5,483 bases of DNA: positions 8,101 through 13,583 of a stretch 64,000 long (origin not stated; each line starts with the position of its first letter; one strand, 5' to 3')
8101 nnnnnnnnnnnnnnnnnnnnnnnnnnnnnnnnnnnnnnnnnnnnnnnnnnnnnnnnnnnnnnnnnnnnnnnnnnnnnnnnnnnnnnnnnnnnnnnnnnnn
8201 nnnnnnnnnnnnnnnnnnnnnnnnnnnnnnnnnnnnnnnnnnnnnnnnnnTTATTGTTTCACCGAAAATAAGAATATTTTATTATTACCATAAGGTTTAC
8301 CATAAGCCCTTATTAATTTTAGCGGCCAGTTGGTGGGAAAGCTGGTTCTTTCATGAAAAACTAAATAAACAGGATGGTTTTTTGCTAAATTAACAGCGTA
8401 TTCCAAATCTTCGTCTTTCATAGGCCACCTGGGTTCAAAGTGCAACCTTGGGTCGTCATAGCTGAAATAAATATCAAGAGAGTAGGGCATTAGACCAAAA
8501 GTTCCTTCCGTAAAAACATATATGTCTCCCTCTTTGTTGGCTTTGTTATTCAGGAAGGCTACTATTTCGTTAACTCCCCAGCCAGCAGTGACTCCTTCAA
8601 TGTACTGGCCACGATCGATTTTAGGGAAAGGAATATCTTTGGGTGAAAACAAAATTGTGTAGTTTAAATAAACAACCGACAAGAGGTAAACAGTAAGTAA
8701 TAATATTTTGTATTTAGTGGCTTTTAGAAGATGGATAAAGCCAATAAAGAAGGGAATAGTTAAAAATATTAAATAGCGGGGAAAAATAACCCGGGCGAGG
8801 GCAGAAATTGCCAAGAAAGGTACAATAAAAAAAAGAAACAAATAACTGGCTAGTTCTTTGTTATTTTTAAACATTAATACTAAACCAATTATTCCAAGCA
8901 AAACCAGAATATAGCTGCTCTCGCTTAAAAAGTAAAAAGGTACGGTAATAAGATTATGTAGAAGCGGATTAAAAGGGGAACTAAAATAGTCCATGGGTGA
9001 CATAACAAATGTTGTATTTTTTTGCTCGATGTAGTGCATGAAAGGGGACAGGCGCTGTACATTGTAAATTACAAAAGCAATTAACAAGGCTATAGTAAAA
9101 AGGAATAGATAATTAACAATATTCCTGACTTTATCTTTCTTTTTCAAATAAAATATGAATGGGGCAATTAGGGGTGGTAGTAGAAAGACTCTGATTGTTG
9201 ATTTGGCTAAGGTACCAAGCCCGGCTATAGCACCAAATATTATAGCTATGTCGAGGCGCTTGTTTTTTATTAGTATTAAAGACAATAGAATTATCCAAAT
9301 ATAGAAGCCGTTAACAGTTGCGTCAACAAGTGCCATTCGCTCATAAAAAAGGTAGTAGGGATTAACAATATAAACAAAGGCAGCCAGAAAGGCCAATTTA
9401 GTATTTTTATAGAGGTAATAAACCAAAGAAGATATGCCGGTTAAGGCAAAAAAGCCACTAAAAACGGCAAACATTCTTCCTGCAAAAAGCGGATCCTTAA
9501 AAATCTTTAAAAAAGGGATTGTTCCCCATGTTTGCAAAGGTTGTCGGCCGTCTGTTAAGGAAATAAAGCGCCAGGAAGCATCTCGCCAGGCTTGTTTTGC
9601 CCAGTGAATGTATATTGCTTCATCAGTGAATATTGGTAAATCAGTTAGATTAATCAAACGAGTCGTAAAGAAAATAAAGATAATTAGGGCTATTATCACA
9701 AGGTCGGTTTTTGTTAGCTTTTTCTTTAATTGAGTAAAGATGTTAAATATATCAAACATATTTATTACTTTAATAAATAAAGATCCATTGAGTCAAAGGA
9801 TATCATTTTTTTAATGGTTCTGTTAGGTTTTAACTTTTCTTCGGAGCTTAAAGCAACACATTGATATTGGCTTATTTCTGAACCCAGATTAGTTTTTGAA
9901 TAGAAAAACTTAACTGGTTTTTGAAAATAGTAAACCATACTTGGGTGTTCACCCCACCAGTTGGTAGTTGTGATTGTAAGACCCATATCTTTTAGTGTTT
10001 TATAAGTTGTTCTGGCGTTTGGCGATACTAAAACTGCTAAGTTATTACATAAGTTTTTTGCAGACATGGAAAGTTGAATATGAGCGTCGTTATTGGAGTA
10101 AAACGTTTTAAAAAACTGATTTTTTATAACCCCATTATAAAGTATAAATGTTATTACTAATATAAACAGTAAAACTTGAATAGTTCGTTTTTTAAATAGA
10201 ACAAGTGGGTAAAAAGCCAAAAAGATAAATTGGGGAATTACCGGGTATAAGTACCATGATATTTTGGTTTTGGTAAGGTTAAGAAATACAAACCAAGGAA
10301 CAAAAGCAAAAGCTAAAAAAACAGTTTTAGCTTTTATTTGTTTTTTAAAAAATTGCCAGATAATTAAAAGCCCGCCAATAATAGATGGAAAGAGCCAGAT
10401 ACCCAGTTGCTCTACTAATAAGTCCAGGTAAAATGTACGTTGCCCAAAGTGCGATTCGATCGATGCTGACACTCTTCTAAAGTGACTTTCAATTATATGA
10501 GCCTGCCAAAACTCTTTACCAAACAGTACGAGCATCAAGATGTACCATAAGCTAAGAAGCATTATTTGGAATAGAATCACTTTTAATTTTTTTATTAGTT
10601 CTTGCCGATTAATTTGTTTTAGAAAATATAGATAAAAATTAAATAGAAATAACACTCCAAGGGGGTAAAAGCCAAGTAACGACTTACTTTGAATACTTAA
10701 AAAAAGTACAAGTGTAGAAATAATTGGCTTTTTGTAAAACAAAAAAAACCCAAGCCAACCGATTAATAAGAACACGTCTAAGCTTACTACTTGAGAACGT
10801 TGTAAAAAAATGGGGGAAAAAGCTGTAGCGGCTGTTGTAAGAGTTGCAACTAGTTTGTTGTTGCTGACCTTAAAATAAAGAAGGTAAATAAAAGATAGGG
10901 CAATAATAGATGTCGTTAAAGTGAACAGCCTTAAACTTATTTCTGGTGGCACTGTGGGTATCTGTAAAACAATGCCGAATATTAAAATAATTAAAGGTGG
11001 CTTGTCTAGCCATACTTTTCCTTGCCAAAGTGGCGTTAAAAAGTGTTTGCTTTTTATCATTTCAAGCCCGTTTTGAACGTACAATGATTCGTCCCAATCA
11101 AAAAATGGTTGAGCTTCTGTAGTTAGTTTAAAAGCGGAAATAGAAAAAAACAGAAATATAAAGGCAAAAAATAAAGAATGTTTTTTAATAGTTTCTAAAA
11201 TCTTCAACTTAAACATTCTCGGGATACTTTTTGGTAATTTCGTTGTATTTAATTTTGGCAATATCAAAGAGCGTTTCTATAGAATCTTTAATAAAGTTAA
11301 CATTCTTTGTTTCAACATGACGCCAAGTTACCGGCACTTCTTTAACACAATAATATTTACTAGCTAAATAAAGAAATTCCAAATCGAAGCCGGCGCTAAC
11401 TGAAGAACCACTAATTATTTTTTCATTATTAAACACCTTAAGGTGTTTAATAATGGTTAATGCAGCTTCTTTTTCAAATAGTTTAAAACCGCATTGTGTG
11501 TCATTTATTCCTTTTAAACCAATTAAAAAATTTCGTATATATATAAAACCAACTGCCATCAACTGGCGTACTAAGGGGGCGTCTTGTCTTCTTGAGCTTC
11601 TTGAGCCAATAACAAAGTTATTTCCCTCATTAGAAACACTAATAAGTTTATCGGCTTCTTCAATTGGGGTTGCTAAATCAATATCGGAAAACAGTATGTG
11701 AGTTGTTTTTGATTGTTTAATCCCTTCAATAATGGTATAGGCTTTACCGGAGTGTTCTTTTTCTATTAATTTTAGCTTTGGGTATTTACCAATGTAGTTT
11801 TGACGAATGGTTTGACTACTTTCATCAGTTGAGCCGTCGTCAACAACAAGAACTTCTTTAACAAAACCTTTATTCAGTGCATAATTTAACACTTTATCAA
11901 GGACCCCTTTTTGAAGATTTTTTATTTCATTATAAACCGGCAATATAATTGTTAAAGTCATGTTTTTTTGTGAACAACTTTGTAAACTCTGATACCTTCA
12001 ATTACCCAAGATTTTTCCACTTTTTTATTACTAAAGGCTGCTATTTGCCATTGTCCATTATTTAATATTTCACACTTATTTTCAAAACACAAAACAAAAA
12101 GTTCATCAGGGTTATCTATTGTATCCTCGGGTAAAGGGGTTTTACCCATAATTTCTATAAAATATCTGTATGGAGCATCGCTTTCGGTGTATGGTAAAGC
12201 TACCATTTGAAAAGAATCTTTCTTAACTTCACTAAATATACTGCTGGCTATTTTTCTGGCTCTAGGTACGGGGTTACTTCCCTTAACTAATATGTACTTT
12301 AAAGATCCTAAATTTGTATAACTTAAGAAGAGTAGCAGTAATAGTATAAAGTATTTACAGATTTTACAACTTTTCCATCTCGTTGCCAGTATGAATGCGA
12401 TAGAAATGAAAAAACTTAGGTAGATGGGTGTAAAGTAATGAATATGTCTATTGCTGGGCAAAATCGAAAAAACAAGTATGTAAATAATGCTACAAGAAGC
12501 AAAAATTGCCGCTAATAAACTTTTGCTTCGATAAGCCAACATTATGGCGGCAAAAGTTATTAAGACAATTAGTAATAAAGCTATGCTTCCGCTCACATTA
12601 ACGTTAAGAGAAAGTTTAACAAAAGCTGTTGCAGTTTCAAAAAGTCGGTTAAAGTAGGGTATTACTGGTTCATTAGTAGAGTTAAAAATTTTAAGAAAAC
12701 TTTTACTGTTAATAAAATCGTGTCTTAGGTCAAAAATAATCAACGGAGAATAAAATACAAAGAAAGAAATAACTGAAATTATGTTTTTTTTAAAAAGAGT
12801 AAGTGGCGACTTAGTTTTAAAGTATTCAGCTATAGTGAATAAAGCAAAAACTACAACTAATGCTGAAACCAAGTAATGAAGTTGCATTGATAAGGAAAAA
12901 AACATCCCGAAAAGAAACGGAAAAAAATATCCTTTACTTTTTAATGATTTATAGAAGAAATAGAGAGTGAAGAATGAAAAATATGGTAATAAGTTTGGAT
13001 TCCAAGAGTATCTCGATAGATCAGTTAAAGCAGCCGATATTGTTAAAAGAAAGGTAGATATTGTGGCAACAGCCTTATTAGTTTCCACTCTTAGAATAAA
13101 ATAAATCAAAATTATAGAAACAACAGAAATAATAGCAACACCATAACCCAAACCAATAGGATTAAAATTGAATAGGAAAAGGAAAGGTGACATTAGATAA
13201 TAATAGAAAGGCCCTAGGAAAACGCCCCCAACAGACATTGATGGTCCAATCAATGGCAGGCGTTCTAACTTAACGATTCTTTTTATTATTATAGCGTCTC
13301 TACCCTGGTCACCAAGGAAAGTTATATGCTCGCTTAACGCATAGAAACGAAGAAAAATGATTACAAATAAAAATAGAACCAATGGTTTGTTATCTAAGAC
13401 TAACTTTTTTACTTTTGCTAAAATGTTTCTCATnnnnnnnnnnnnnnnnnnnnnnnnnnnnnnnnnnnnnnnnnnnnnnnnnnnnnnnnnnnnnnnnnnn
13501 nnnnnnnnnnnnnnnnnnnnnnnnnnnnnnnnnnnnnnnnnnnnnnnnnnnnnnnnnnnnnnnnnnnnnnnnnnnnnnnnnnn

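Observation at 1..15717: Eight GT-C membrane glycosyltransferase paralogs interleaved with polyprenyl-phosphate-sugar synthases and a flippase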

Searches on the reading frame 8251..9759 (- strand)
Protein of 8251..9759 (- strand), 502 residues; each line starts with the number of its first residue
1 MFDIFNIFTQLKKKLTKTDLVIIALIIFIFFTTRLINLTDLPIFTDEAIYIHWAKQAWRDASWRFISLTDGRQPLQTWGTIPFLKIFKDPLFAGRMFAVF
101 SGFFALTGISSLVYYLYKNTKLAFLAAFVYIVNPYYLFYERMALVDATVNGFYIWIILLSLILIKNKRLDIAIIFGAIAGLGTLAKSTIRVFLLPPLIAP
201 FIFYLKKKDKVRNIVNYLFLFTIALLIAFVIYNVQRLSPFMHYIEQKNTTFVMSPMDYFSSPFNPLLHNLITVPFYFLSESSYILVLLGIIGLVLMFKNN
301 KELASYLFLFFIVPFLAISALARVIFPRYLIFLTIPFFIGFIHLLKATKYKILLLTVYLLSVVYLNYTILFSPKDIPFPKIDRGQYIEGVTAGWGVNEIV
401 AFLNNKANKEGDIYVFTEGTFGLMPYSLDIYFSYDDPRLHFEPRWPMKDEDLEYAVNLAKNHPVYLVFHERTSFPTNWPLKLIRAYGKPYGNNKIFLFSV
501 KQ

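Call 9: search_protein_families(library=pfam, proteins=[window:8251-9759:-], max_evalue=0.01)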
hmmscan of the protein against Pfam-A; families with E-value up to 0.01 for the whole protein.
window:8251-9759:- (502 aa): 1 family
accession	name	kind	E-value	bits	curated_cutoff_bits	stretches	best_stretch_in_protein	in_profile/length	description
PF13231.12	PMT_2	-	1.2e-08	35.8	26.1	1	74-229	4-155/160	Dolichyl-phosphate-mannose-protein mannosyltransferase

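Call 15: search_protein_families(library=ncbifam, proteins=[window:8251-9759:-], max_evalue=1)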
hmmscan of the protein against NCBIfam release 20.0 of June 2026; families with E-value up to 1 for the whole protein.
window:8251-9759:- (502 aa): 1 family
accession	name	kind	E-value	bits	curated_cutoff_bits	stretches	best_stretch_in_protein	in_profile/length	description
NF047440.1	LA3751_2_3_fam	subfamily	0.73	8.6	200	1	95-370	98-380/460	LA_3751/LA_3752 family putative glycosyltransferase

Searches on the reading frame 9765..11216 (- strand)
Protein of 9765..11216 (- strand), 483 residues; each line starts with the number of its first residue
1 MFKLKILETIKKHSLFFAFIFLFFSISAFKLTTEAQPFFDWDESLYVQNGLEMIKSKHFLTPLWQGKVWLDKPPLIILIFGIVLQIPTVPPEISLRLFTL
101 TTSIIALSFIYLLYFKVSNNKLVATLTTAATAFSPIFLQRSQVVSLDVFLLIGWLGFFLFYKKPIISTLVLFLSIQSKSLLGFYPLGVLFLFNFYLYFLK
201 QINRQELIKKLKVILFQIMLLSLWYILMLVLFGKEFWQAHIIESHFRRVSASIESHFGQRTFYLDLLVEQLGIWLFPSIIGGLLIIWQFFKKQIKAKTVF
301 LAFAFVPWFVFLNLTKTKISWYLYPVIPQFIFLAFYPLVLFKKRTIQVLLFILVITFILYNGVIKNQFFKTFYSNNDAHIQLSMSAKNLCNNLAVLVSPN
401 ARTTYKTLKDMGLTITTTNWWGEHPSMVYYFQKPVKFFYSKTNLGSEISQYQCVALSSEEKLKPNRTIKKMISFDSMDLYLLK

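Call 9: search_protein_families(library=pfam, proteins=[window:9765-11216:-], max_evalue=0.01)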
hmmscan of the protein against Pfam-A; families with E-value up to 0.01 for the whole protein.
window:9765-11216:- (483 aa): 1 family
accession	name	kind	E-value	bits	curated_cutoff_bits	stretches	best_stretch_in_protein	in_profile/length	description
PF02366.24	PMT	-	1.2e-05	25.4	22.7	1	15-162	4-153/245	Dolichyl-phosphate-mannose-protein mannosyltransferase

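Call 15: search_protein_families(library=ncbifam, proteins=[window:9765-11216:-], max_evalue=1)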
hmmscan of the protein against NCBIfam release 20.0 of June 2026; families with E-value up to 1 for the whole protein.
window:9765-11216:- (483 aa): 0 families

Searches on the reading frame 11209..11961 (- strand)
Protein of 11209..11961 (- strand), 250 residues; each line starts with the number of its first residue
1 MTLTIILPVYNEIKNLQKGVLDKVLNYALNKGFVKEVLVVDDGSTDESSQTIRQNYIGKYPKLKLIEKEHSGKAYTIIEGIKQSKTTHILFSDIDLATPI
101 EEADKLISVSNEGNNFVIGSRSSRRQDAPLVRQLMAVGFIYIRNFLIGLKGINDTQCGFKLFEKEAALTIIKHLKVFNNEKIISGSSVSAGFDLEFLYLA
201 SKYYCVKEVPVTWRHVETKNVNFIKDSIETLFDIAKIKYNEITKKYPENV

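Call 9: search_protein_families(library=pfam, proteins=[window:11209-11961:-], max_evalue=0.01)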
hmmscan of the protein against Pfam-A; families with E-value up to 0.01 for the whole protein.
window:11209-11961:- (250 aa): 2 families
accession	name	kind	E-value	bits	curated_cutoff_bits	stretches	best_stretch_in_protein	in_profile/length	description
PF00535.33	Glycos_transf_2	-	1.5e-18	67.7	23.3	1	4-166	1-163/168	Glycosyl transferase family 2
PF13704.12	Glyco_tranf_2_4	-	0.0077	17.1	27.5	0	20-69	6-54/98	Glycosyl transferase family 2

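Call 53: search_protein_families(library=ncbifam, proteins=[window:11209-11961:-], max_evalue=0.00001)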
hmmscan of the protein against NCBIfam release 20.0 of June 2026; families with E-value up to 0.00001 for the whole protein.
window:11209-11961:- (250 aa): 9 families
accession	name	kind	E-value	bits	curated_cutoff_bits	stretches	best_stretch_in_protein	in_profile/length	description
NF047588.1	GlcsyltransPgfSStrep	equivalog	7.6e-13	48.3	500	1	1-178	1-174/308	glycosyltransferase PgfS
NF007482.0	PRK10073.1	equivalog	2e-12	46.8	423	1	2-111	7-111/334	glycosyltransferase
NF007986.1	PRK10714.1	equivalog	9.7e-12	44.5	529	1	3-132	8-136/316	undecaprenyl-phosphate 4-deoxy-4-formamido-L-arabinose transferase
TIGR04182.1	glyco_TIGR04182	equivalog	3.5e-10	39.7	325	1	4-191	3-180/293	S-layer glycoprotein N-glycosyltransferase AglJ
TIGR03937.1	PgaC_IcaA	equivalog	6.5e-10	38.5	422.3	1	3-95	47-135/407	poly-beta-1,6-N-acetyl-D-glucosamine synthase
NF041875.1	EPS_EpsD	equivalog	1.8e-09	37.5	370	1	3-102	1-96/325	exopolysaccharide biosynthesis glycosyltransferase EpsD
NF038302.1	EPS_HpsE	equivalog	4.8e-09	35.6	300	1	2-95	2-96/307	hormogonium polysaccharide biosynthesis glycosyltransferase HpsE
TIGR04283.1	glyco_like_mftF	equivalog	8.4e-09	35.3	182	1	3-110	1-97/221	TIGR04283 family arsenosugar biosynthesis glycosyltransferase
NF041391.1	DPhHxTase_Halo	equivalog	4e-07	29.2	375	1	10-166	4-149/213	dolichyl-phosphate hexose transferase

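Call 69: search_solved_structures(query=window:11209-11961:-, max_evalue=0.001)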
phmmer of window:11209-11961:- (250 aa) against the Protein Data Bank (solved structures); distinct sequences matched with E-value up to 0.001: 12.
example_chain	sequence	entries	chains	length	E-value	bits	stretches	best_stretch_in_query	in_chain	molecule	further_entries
5mlz_A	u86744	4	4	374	1.4e-13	54.3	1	2-167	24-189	Dolichol monophosphate mannose synthase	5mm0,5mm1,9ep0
9bhc_C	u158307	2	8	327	2.2e-08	37.3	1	3-138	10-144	Undecaprenyl-phosphate 4-deoxy-4-formamido-L-arabinose transferase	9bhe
8vxh_A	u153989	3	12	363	2.8e-08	36.9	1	3-137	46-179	Undecaprenyl-phosphate 4-deoxy-4-formamido-L-arabinose transferase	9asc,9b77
5ekp_C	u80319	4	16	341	1.4e-07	34.7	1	2-166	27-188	Uncharacterized glycosyltransferase sll0501 | Glycosyltransferase sll0501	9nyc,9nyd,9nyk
9hwj_A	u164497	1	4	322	1.4e-07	34.6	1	3-128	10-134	Undecaprenyl-phosphate 4-deoxy-4-formamido-L-arabinose transferase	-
5eke_A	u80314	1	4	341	1.4e-07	34.6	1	2-166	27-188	Uncharacterized glycosyltransferase sll0501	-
9nye_A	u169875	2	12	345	1.4e-07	34.6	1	2-166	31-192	Glycosyltransferase sll0501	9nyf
2z87_A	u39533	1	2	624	4.3e-05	26.5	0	4-73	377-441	Chondroitin synthase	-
2z86_A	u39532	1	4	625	4.3e-05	26.5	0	4-73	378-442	Chondroitin synthase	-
3bcv_A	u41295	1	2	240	0.00027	23.9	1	3-95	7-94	Putative glycosyltransferase protein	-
5hea_A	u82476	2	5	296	0.00045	23.2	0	3-95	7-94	Putative glycosyltransferase (GalT1)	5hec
6h1j_A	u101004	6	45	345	0.00059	22.8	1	3-121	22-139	Probable ss-1,3-N-acetylglucosaminyltransferase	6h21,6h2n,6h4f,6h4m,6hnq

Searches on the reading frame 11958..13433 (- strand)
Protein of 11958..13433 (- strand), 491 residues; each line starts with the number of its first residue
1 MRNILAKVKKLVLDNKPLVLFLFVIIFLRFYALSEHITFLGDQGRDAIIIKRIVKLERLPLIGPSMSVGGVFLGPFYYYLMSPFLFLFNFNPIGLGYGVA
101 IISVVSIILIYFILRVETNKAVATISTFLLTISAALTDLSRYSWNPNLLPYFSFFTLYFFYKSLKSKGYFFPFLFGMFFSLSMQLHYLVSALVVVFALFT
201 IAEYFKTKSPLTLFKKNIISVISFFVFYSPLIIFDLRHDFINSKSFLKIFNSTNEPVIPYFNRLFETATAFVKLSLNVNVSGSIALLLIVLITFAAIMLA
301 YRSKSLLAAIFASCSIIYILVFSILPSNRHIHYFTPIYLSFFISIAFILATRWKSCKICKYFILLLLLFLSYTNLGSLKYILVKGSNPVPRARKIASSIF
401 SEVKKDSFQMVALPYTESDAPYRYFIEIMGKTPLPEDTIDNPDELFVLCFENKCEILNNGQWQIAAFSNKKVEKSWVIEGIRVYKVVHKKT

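Call 10: search_protein_families(library=pfam, proteins=[window:11958-13433:-], max_evalue=0.01)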
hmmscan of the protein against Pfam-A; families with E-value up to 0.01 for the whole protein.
window:11958-13433:- (491 aa): 1 family
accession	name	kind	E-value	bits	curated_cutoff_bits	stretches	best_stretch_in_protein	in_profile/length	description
PF13231.12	PMT_2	-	3.3e-08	34.4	26.1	1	75-228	4-155/160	Dolichyl-phosphate-mannose-protein mannosyltransferase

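Call 15: search_protein_families(library=ncbifam, proteins=[window:11958-13433:-], max_evalue=1)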
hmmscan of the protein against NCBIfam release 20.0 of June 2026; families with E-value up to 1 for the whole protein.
window:11958-13433:- (491 aa): 2 families
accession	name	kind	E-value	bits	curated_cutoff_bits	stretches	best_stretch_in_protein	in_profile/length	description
TIGR03663.1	TIGR03663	subfamily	4.5e-05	22.7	126.25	1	26-207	12-185/435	flippase activity-associated protein Agl23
NF047440.1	LA3751_2_3_fam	subfamily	0.00012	21.1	200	1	75-384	83-391/460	LA_3751/LA_3752 family putative glycosyltransferase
